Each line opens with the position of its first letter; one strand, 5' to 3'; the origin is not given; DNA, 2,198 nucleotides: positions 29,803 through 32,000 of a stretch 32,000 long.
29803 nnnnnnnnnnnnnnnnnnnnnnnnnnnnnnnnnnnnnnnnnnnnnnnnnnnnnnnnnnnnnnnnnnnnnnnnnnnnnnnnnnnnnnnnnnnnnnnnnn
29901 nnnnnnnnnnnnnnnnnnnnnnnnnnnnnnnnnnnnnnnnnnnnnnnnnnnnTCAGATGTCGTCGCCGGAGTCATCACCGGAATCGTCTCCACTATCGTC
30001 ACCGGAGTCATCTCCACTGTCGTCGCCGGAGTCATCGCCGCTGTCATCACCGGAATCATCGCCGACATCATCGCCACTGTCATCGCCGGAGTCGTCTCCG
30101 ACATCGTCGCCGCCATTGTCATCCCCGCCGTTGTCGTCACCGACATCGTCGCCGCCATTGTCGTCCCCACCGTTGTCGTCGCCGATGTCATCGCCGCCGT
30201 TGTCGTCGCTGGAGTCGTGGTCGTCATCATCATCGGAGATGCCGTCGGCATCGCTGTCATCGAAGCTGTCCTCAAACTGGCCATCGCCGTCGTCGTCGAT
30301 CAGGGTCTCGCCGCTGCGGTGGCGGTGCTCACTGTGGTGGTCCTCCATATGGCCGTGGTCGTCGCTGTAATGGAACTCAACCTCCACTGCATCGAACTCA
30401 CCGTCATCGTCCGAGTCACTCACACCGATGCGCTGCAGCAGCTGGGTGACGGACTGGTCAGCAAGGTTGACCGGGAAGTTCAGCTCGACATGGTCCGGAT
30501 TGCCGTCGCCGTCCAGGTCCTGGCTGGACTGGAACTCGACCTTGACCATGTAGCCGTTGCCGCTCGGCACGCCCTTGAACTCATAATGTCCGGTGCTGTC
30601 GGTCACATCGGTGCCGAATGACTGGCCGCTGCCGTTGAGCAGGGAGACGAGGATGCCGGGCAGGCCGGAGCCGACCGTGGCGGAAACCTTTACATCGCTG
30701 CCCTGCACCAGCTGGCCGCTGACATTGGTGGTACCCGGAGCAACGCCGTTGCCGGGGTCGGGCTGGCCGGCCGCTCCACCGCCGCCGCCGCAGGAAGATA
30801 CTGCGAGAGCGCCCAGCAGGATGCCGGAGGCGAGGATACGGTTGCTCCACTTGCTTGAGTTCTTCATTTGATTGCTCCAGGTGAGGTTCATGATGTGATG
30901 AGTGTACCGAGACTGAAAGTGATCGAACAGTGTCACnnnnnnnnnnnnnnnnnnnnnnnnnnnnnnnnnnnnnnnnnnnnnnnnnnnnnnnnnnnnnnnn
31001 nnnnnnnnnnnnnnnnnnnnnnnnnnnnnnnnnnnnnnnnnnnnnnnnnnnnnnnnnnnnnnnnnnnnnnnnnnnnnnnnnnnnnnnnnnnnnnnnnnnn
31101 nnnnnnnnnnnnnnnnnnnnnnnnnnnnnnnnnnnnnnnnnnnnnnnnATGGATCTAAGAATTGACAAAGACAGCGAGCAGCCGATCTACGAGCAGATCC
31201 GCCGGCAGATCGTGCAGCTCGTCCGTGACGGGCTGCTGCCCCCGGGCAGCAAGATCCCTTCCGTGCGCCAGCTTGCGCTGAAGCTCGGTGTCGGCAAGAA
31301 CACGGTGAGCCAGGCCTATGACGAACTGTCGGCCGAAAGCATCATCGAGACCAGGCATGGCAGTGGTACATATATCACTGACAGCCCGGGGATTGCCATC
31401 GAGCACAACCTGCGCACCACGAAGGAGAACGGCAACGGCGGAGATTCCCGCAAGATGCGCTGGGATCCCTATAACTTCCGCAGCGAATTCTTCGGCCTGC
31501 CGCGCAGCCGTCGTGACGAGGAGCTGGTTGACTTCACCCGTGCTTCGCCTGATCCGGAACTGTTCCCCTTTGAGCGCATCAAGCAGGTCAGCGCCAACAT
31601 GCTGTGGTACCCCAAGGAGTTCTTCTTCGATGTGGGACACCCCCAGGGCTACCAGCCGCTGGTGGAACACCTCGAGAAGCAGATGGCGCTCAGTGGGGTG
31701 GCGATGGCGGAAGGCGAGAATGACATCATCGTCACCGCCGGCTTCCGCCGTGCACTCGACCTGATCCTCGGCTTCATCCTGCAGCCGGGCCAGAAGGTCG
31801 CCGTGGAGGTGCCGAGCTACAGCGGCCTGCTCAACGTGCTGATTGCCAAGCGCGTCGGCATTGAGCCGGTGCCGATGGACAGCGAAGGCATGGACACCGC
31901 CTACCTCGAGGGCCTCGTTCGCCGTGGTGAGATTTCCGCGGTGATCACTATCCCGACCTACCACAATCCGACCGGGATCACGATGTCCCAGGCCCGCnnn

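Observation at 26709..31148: Tandemly duplicated module (acidic-tail lipoprotein + own terminator + small WDFEELL protein) bracketed by two MocR-type regulators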

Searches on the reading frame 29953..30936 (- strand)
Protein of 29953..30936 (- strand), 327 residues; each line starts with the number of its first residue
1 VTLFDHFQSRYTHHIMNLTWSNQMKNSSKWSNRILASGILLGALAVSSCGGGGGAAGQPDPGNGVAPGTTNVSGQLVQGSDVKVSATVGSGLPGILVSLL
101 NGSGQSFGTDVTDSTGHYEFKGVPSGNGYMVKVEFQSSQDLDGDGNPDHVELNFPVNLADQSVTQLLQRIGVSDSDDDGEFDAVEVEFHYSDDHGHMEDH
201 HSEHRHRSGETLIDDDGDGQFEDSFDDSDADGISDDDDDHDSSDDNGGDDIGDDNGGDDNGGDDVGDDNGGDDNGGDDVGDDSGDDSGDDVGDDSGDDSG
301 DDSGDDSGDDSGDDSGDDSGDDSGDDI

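Call 4: search_protein_families(library=pfam, proteins=[window:29953-30936:-], max_evalue=0.1)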
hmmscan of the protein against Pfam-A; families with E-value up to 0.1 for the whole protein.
window:29953-30936:- (327 aa): 4 families
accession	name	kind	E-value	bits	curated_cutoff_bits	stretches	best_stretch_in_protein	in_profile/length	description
PF13620.12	CarboxypepD_reg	-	5.8e-06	27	32.3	1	84-136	6-57/82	Carboxypeptidase regulatory-like domain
PF11974.14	bMG3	-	0.0014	19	34.9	1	89-134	25-75/103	Bacterial alpha-2-macroglobulin MG3 domain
PF17802.7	SpaA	-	0.014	16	23.1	1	83-132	7-57/91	Prealbumin-like fold domain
PF13715.12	CarbopepD_reg_2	-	0.024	15.1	32.2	1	88-136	10-53/88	CarboxypepD_reg-like domain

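Call 7: search_protein_families(library=ncbifam, proteins=[window:29953-30936:-], max_evalue=0.1)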
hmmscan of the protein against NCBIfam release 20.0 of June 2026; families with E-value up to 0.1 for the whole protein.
window:29953-30936:- (327 aa): 1 family
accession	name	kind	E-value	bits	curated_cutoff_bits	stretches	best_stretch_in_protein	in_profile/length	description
NF058595.1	invert_tail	domain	0.00014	22.1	37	1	17-72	40-93/113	lipo-invert putative C-terminal anchoring domain-containing protein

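Call 55: search_protein_families(library=padloc, proteins=[window:29953-30867:-], max_evalue=0.1)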
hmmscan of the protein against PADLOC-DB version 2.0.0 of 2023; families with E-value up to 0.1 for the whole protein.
window:29953-30867:- (304 aa): 0 families

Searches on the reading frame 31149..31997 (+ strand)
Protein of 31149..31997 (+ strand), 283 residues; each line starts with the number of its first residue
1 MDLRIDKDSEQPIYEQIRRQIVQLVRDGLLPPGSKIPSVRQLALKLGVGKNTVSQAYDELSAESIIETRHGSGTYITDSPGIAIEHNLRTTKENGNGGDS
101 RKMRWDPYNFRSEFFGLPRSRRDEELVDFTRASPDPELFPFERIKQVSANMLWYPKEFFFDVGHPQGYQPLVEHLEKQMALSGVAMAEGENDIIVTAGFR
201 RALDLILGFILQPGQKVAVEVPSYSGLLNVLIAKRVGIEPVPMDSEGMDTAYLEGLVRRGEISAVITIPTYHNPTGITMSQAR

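Call 4: search_protein_families(library=pfam, proteins=[window:31149-31997:+], max_evalue=0.1)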
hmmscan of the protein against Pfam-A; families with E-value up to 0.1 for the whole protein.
window:31149-31997:+ (283 aa): 6 families
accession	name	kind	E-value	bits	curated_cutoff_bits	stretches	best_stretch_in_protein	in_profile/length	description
PF00392.27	GntR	-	9.8e-18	64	27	1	14-76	2-64/64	Bacterial regulatory proteins, gntR family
PF00155.27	Aminotran_1_2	-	9.2e-07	28.8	19.7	1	166-281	42-165/361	Aminotransferase class I and II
PF12897.13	Asp_aminotransf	-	4.3e-05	23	27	1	194-281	104-192/421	Aspartate amino-transferase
PF13545.12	HTH_Crp_2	-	0.018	15.4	27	1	38-78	24-63/70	Crp-like helix-turn-helix domain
PF13730.12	HTH_36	-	0.033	14.4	25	0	37-61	26-50/55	Helix-turn-helix domain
PF13384.12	HTH_23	-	0.094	13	24.6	0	38-58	19-39/50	Homeodomain-like domain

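Call 7: search_protein_families(library=ncbifam, proteins=[window:31149-31997:+], max_evalue=0.1)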
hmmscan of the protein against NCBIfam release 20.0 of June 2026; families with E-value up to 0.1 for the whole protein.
window:31149-31997:+ (283 aa): 51 families (the best 25 are shown)
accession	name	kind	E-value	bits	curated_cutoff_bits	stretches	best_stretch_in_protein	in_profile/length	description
NF052282.1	PLP_TF_PdxR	equivalog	4.3e-49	167.8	320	1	12-283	1-245/448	MocR-like pyridoxine biosynthesis transcription factor PdxR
NF052290.2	MocR_like_YczR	exception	5e-38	131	487.4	1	8-282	15-256/458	MocR-like transcription factor YczR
NF052281.1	rhizopine_MocR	equivalog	8.7e-37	126.9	650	1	3-280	9-272/479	rhizopine catabolism transcriptional regulator MocR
NF052286.1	ecto_TF_EhuR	exception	3.5e-32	111.6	480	1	8-283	7-251/458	MocR-like ectoine utilization transcription factor EhuR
NF012025.0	PRK15481.1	equivalog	5.5e-28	97.8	573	2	169-283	124-234/432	MocR-like B6 salvage transcription factor PtsJ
NF053730.1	TransRegRv1152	equivalog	7.9e-23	80.7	170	1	3-78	7-82/120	Rv1152 family transcriptional regulator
NF052285.1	GABA_TF_GabR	exception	6.8e-21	74.6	600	1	14-282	1-244/456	MocR-like transcriptional regulator GabR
NF047563.1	modulin_PmtR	equivalog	3.2e-15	56.2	200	1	1-78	1-78/125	PSM export ABC transporter transcriptional regulator PmtR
TIGR04461.1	endura_MppQ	equivalog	1.3e-13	50.7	540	1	128-283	16-175/392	enduracididine biosynthesis enzyme MppQ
TIGR02018.2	his_ut_repres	equivalog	6.2e-12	45.4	220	1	14-80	1-67/226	histidine utilization transcriptional repressor HutC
NF007741.0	PRK10421.1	equivalog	2.3e-11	43.6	311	1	13-79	8-74/262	transcriptional regulator LldR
NF041364.1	GntC_guanitoxin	equivalog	2.5e-10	39.8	415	1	159-282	30-154/356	guanitoxin biosynthesis PLP-dependent (S)-gamma-hydroxy-L-arginine cyclodehydratase GntC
TIGR02325.1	C_P_lyase_phnF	equivalog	1.1e-09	38.2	156.8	1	7-91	3-88/238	phosphonate metabolism transcriptional regulator PhnF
NF007292.0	PRK09764.1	equivalog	2.9e-09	36.5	281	1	10-78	3-71/240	GntR family transcriptional regulator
NF007442.0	PRK09990.1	equivalog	8.7e-09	35.2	301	1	7-77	5-75/256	transcriptional regulator GlcC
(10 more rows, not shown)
